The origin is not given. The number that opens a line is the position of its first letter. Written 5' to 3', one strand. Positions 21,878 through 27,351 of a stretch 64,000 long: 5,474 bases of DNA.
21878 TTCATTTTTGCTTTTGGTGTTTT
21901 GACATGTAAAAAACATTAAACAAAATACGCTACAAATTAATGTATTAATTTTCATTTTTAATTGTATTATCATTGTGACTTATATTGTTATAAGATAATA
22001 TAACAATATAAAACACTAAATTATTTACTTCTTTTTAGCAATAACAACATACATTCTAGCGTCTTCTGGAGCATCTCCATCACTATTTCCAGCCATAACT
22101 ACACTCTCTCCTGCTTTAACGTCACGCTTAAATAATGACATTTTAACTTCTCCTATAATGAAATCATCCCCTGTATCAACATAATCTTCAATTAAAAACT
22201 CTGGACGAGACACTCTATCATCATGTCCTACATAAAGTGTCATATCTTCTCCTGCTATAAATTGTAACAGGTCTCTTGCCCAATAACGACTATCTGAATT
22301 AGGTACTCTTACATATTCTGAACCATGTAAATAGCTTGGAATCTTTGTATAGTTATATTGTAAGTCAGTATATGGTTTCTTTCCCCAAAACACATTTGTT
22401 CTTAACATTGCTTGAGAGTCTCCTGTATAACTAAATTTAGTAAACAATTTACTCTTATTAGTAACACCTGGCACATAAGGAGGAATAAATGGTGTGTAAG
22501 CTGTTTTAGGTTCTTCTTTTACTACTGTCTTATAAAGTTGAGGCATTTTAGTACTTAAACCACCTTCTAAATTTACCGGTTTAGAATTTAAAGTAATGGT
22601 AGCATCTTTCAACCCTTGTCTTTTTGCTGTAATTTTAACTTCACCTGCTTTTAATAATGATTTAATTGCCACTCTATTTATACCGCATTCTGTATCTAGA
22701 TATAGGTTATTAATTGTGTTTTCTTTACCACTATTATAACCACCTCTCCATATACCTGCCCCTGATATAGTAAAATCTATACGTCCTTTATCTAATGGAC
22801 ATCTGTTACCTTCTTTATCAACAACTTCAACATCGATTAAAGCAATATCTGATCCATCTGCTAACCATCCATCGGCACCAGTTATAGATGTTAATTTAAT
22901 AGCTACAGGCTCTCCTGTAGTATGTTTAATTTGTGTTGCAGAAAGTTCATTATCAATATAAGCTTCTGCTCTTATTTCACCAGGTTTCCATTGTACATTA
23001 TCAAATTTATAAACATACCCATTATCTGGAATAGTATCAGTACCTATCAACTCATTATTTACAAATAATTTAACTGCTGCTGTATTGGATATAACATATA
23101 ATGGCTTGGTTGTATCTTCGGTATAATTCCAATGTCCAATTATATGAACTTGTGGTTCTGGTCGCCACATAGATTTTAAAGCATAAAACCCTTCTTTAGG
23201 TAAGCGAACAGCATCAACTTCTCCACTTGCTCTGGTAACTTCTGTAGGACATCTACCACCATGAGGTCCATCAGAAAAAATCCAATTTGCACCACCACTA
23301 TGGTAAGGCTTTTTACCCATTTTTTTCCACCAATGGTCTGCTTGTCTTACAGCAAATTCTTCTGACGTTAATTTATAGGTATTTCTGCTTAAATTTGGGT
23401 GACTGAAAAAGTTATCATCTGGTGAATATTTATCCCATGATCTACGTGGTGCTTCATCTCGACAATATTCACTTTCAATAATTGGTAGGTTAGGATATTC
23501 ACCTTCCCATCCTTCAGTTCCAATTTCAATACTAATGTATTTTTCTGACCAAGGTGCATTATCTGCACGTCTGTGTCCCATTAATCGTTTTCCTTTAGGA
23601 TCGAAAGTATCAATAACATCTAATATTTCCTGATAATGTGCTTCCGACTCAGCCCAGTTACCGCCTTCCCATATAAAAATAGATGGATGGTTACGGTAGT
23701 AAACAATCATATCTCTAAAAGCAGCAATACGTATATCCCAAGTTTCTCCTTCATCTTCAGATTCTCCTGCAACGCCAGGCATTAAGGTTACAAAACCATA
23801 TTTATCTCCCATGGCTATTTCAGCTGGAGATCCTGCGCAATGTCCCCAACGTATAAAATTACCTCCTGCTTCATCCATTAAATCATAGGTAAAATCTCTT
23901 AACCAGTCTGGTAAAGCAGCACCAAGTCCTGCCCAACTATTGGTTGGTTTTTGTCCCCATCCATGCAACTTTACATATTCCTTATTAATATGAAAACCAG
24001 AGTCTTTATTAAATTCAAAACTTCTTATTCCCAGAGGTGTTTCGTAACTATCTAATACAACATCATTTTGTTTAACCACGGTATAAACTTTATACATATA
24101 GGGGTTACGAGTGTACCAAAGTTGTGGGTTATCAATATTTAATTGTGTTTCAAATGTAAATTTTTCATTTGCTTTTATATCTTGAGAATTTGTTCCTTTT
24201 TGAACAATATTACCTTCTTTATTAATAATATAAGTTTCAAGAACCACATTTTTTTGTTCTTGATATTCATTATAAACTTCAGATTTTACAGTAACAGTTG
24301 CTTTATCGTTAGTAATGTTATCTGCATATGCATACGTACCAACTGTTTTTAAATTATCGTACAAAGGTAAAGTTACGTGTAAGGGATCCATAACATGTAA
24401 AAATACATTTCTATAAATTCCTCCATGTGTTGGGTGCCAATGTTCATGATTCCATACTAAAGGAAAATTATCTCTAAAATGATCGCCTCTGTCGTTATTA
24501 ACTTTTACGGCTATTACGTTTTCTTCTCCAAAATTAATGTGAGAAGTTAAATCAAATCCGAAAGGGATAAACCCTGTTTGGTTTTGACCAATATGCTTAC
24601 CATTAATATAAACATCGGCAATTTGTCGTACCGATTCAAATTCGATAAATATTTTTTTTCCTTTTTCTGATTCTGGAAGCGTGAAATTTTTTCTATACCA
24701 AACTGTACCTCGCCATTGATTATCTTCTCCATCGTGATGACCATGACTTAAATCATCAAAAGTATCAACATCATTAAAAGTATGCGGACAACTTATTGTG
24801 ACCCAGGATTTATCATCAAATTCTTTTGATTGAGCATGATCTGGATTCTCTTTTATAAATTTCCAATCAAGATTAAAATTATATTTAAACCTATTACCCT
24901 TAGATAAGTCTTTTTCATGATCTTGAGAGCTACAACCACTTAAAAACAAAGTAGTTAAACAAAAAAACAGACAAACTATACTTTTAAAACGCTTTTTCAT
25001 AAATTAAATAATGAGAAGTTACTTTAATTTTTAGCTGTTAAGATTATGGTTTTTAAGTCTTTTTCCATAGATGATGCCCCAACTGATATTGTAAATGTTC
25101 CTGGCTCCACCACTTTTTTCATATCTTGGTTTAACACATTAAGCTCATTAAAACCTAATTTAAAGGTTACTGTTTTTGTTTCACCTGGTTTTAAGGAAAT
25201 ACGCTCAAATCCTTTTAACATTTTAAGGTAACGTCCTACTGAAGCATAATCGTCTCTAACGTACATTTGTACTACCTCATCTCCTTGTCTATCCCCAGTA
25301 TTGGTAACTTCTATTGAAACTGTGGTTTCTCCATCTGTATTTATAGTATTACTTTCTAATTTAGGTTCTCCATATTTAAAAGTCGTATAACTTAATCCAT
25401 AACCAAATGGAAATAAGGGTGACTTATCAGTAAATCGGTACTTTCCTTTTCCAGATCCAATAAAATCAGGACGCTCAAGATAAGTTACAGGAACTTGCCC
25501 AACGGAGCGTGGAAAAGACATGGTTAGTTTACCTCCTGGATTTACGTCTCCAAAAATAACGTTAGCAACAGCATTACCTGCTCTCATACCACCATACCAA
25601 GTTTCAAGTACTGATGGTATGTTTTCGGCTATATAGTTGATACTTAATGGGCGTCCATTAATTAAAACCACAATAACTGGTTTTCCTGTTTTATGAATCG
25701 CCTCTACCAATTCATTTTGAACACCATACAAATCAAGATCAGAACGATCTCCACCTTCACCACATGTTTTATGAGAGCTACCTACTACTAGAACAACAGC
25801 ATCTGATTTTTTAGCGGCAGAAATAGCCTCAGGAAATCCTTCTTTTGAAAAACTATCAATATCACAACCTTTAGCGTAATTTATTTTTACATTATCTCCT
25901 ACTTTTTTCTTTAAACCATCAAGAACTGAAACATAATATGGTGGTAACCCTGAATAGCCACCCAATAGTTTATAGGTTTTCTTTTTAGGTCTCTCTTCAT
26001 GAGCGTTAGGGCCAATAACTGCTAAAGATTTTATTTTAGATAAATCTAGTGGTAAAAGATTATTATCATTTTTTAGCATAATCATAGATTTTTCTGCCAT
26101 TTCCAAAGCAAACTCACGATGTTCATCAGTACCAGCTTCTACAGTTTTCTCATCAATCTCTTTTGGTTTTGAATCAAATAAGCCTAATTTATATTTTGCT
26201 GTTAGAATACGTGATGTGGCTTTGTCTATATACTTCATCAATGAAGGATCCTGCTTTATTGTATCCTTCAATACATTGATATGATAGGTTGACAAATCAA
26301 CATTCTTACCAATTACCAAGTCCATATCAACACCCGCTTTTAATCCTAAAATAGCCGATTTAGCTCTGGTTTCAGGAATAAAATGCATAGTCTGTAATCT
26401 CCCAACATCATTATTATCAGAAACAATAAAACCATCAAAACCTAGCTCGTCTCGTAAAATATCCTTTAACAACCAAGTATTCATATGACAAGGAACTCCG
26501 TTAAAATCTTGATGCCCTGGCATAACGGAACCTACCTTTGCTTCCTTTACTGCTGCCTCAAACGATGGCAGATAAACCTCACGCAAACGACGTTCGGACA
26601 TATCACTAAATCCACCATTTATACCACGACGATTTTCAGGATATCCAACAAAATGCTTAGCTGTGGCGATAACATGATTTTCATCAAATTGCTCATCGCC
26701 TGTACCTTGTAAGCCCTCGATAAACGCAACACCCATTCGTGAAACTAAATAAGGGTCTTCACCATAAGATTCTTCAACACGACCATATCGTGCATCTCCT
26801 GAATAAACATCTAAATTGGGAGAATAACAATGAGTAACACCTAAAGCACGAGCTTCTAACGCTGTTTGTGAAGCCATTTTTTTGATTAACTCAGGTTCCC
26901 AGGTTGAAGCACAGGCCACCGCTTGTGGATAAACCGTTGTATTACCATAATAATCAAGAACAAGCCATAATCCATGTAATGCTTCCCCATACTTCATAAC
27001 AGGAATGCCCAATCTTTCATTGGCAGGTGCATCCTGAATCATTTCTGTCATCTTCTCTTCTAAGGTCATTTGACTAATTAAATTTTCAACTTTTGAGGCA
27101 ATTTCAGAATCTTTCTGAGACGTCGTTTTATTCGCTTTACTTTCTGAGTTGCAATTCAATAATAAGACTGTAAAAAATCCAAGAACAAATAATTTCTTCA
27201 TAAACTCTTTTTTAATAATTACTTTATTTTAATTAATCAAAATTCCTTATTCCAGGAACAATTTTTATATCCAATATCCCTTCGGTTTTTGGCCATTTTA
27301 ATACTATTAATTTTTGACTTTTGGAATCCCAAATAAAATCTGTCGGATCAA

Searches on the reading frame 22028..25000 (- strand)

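Call 5: search_protein_families(library=pfam, proteins=[window:22028-25000:-])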
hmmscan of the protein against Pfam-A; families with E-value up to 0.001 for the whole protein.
window:22028-25000:- (991 aa): 8 families
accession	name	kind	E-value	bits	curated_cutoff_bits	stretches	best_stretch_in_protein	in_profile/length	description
PF02837.24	Glyco_hydro_2_N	-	1.1e-22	81.1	28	1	42-202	4-166/169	Glycosyl hydrolases family 2, sugar binding domain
PF00703.27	Glyco_hydro_2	-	2.2e-15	57.8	23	1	230-326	14-109/109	Glycosyl hydrolases family 2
PF18565.7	Glyco_hydro2_C5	-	5.2e-15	55.6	32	1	712-803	10-103/103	Glycoside hydrolase family 2 C-terminal domain 5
PF22666.2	Glyco_hydro_2_N2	-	2.3e-12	47.7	27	1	94-171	42-123/167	Glycosyl hydrolase 2 galactose-binding domain-like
PF16355.11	DUF4982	-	5.6e-10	39.5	23.9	1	631-683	3-56/61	Domain of unknown function (DUF4982)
PF02836.23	Glyco_hydro_2_C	-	1.5e-07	31.3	21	1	332-468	4-154/302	Glycosyl hydrolases family 2, TIM barrel domain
PF13364.12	BetaGal_ABD2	-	0.00021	22.5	23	0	61-170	1-109/112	Beta-galactosidase second all-beta domain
PF24318.1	DUF7490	-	0.00081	19.4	27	0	226-320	11-99/106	Domain of unknown function (DUF7490)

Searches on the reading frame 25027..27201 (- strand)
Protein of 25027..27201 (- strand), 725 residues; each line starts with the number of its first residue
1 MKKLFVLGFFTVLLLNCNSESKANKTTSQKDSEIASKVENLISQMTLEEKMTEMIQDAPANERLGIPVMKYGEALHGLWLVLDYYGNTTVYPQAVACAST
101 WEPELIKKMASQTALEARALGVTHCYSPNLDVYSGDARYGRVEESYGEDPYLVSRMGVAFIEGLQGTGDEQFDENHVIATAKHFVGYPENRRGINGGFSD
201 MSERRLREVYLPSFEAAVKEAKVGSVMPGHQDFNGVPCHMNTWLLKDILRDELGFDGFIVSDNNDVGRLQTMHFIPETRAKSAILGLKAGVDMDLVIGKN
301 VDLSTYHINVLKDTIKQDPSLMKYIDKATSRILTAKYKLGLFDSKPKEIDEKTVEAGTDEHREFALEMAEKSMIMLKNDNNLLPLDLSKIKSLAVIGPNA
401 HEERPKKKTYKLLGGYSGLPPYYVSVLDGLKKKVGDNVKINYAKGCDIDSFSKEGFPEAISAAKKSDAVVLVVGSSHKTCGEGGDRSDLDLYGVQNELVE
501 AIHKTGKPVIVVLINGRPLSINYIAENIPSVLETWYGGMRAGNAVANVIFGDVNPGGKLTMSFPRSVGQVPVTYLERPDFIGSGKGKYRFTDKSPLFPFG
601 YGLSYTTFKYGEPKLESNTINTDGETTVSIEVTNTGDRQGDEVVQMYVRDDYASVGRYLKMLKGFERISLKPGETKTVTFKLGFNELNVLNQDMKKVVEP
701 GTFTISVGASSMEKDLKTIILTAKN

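Call 5: search_protein_families(library=pfam, proteins=[window:25027-27201:-])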
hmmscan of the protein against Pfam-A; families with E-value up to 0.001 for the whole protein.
window:25027-27201:- (725 aa): 3 families
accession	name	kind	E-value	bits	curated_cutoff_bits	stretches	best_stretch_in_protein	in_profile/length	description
PF00933.27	Glyco_hydro_3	-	1.8e-63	215.3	27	1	37-334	35-315/316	Glycosyl hydrolase family 3 N terminal domain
PF01915.27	Glyco_hydro_3_C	-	1.2e-58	198.9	31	1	373-605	1-200/200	Glycosyl hydrolase family 3 C-terminal domain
PF14310.12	Fn3-like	-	1.7e-23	83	25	1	642-711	1-71/71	Fibronectin type III-like domain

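Call 57: find_encoding_contigs(protein=window:25027-27201:-, flank=10000, max_places=10)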
Protein window:25027-27201:- (725 aa): no gene with exactly this product is on record in the collection.
